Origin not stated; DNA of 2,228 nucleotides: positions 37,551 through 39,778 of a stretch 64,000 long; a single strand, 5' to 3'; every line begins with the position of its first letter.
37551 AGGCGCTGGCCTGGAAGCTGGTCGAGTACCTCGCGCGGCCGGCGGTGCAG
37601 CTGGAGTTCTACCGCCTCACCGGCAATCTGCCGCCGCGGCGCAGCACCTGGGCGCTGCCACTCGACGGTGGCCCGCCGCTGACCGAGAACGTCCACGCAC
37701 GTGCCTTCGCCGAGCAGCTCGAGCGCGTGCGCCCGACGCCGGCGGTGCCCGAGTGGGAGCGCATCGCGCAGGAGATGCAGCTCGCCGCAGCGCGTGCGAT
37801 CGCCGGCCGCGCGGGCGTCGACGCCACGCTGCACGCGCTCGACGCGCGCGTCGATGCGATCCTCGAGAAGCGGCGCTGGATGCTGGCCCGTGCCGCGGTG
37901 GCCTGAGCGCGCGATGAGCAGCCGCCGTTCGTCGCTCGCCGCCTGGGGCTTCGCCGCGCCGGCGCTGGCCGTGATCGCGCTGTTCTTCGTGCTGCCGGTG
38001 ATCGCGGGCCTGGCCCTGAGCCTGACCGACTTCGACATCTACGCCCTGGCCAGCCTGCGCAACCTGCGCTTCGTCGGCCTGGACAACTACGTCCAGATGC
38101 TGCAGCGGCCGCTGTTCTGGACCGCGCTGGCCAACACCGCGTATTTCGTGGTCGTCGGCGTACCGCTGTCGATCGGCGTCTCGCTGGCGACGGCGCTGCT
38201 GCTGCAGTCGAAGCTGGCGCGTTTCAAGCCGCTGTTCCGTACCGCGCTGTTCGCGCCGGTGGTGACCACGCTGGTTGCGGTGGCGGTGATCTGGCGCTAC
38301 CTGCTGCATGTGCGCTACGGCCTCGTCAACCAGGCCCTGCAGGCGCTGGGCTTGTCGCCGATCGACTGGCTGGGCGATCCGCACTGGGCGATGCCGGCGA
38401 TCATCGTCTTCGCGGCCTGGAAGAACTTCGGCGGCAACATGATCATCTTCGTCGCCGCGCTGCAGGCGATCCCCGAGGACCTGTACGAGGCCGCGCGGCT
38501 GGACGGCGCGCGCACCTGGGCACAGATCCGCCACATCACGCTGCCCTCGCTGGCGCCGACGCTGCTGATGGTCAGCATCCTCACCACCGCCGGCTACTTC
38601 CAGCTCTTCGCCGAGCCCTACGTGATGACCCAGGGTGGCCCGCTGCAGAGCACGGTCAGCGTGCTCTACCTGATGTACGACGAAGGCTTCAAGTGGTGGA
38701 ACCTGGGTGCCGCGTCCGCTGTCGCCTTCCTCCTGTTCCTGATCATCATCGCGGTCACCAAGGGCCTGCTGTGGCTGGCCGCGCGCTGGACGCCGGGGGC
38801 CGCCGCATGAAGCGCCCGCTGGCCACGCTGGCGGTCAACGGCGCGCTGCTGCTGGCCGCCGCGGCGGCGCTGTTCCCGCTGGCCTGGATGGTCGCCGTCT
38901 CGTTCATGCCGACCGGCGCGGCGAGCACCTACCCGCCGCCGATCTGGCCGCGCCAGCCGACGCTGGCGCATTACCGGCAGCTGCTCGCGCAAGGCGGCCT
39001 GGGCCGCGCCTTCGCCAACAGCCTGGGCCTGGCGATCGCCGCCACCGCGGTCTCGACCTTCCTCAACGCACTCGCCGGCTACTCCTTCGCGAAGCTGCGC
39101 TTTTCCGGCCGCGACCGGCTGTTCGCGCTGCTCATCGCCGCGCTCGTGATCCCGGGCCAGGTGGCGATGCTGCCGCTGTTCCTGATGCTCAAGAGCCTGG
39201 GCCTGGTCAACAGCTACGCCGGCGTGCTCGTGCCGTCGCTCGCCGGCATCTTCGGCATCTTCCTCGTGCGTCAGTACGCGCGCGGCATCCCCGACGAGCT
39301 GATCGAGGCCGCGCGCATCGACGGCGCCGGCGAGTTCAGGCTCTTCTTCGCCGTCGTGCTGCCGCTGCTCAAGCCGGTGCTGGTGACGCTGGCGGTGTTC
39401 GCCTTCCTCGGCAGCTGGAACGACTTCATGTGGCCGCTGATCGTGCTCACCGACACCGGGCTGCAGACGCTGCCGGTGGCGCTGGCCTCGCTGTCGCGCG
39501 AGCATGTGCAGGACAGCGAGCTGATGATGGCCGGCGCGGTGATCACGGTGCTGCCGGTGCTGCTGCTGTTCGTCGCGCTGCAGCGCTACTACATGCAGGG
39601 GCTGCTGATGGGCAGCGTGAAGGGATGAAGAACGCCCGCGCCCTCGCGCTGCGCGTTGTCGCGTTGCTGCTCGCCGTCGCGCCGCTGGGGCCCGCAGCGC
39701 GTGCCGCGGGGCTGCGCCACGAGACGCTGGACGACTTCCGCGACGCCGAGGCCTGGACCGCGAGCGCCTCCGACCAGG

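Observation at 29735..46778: Candidate TonB-dependent beta-1,2-glucan (cyclic glucan/OPG) utilisation locus in a betaproteobacterium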

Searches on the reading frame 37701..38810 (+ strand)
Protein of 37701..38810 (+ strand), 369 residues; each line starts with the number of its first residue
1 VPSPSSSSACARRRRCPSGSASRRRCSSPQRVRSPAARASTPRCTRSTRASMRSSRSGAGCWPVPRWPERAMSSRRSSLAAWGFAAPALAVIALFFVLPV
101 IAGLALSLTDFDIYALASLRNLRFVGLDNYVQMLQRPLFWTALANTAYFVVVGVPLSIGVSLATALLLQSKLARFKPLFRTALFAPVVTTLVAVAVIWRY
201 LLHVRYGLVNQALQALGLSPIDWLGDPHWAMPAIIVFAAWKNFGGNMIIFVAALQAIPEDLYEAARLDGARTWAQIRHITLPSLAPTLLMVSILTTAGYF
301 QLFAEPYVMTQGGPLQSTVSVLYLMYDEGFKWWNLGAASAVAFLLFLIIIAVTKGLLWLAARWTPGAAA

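Call 4: search_protein_families(library=pfam, proteins=[window:37701-38810:+], max_evalue=0.01)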
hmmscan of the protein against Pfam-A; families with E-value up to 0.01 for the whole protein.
window:37701-38810:+ (369 aa): 1 family
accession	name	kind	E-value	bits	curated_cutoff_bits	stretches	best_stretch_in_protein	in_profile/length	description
PF00528.27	BPD_transp_1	-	1.2e-18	67.9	26.4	1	175-352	16-171/184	Binding-protein-dependent transport system inner membrane component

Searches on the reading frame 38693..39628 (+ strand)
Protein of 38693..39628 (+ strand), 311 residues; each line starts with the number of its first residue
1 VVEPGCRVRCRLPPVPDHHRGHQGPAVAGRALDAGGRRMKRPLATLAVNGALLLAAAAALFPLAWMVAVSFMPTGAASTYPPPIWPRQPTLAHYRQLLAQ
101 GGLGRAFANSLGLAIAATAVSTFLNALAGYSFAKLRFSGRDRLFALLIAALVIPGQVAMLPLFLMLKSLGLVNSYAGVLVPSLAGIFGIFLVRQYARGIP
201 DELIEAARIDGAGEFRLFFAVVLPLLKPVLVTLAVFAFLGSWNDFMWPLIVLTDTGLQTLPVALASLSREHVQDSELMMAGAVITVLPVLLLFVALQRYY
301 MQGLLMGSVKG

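Call 4: search_protein_families(library=pfam, proteins=[window:38693-39628:+], max_evalue=0.01)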
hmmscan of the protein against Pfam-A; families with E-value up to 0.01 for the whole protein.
window:38693-39628:+ (311 aa): 1 family
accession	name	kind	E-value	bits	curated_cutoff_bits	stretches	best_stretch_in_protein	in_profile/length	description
PF00528.27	BPD_transp_1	-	9.5e-23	81.3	26.4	1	127-300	3-178/184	Binding-protein-dependent transport system inner membrane component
